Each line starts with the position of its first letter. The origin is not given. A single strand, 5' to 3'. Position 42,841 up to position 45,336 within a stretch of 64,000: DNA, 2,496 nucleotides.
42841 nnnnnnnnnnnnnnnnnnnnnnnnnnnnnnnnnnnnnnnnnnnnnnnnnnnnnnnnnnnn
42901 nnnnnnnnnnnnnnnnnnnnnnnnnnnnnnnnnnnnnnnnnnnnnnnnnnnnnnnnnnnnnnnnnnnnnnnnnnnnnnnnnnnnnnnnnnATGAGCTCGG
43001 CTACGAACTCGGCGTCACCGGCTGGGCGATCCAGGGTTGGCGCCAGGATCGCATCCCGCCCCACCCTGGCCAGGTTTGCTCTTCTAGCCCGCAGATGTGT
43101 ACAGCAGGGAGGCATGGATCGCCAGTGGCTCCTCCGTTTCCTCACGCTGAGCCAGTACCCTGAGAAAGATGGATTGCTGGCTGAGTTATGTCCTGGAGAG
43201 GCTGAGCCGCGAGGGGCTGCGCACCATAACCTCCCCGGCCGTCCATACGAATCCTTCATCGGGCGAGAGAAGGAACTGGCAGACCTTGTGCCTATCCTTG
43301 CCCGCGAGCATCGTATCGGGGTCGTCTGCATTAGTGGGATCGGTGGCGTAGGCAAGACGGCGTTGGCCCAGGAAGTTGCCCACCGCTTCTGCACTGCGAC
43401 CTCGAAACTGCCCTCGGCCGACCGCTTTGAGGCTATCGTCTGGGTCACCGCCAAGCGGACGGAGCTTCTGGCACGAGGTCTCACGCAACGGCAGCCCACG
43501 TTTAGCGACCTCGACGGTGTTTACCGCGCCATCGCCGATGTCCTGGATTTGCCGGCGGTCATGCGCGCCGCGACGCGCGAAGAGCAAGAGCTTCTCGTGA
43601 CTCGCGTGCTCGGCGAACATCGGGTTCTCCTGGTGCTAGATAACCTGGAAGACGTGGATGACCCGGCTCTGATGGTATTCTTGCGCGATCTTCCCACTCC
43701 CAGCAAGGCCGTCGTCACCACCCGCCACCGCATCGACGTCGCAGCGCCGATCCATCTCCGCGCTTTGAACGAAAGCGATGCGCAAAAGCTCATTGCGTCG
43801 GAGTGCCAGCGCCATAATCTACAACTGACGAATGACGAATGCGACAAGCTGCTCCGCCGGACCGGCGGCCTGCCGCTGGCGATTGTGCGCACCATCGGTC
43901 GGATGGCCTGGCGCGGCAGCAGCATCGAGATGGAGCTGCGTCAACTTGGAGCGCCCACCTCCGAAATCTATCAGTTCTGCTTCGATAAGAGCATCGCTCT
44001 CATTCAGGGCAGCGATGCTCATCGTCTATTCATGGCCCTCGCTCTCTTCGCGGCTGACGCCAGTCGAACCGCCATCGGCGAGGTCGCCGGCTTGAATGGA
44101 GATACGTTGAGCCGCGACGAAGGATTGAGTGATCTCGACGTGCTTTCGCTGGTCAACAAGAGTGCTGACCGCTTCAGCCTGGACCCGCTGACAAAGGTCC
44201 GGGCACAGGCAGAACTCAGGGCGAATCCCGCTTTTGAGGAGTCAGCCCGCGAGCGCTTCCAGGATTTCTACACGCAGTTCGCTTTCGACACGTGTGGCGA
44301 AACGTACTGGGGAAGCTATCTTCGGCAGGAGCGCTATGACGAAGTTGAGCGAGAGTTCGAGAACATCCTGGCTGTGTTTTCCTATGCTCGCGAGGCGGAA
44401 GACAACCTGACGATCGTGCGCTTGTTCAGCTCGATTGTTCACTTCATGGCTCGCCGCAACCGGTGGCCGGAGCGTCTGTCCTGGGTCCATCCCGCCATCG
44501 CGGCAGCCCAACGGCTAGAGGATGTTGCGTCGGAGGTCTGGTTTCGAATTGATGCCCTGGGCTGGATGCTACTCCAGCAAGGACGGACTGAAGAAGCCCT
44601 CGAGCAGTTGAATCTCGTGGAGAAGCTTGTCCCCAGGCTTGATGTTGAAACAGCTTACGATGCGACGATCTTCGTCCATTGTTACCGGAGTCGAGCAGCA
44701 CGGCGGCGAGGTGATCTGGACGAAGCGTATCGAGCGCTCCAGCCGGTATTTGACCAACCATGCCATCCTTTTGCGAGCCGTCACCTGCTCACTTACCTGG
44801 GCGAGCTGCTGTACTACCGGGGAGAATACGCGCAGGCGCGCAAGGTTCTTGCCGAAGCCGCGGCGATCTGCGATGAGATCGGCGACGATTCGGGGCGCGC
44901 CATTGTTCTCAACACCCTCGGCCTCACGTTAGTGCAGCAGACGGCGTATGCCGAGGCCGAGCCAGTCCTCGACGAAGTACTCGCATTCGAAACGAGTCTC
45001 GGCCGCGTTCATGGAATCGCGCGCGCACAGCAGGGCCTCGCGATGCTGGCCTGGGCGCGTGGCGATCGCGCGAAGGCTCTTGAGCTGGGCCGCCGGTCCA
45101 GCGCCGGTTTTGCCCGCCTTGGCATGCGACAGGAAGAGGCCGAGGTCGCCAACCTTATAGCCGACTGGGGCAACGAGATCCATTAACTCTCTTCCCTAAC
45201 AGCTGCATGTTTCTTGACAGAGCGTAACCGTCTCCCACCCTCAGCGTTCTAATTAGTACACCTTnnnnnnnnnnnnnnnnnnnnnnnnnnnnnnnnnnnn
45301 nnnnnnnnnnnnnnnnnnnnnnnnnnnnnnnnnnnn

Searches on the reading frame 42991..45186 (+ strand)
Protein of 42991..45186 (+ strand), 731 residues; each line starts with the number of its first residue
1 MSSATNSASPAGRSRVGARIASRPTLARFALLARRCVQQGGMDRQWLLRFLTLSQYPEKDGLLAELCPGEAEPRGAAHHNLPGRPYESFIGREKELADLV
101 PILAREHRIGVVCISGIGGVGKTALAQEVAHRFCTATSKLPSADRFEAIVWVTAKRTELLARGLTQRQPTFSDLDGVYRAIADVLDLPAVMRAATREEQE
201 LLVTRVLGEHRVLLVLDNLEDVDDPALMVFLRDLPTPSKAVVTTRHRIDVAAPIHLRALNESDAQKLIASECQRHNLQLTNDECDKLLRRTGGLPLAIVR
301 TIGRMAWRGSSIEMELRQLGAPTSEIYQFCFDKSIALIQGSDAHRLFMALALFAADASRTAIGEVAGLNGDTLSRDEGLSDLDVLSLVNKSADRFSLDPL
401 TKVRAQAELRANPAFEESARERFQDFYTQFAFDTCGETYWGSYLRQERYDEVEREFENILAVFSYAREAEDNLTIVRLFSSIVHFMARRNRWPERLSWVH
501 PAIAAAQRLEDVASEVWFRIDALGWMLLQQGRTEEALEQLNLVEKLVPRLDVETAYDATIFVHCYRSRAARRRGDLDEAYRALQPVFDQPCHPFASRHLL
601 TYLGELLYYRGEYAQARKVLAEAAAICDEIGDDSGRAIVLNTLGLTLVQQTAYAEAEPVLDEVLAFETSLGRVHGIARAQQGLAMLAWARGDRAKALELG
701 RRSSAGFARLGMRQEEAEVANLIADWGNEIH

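Call 7: search_protein_families(library=pfam, proteins=[window:42991-45186:+], max_evalue=0.01)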
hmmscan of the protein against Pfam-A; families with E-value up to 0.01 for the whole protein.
window:42991-45186:+ (731 aa): 11 families
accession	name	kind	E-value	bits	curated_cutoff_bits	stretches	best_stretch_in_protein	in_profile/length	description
PF13424.12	TPR_12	-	2.2e-15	57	30.1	2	600-665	6-73/77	Tetratricopeptide repeat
PF00931.28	NB-ARC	-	9.2e-15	55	23.5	1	93-306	2-206/248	NB-ARC domain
PF13191.12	AAA_16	-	1.9e-13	51.7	32.6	1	89-235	2-156/167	AAA ATPase domain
PF07719.23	TPR_2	-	6.3e-12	45.1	27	0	600-627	4-31/34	Tetratricopeptide repeat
PF13374.12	TPR_10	-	1.1e-07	32.1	27.5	0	600-627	5-32/42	Tetratricopeptide repeat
PF13428.12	TPR_14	-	2.6e-05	24.9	23.5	0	599-627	3-31/44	Tetratricopeptide repeat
PF13401.12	AAA_22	-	5.1e-05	24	27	1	110-236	6-109/130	AAA domain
PF05729.18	NACHT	-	0.00035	20.9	26.7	1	111-224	2-95/167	NACHT domain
PF01637.24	ATPase_2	-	0.0012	19.2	33.2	0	89-133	1-44/225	ATPase domain predominantly from Archaea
PF20703.3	nSTAND1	-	0.0018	18.4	27.1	1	87-222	14-127/379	Novel STAND NTPase 1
PF12040.14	DUF3526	-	0.0079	17.3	25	0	464-513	46-95/144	Domain of unknown function (DUF3526)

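Call 8: search_protein_families(library=padloc, proteins=[window:42991-45186:+], max_evalue=0.01)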
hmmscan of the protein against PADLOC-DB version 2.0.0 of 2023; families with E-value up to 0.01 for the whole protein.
window:42991-45186:+ (731 aa): 0 families
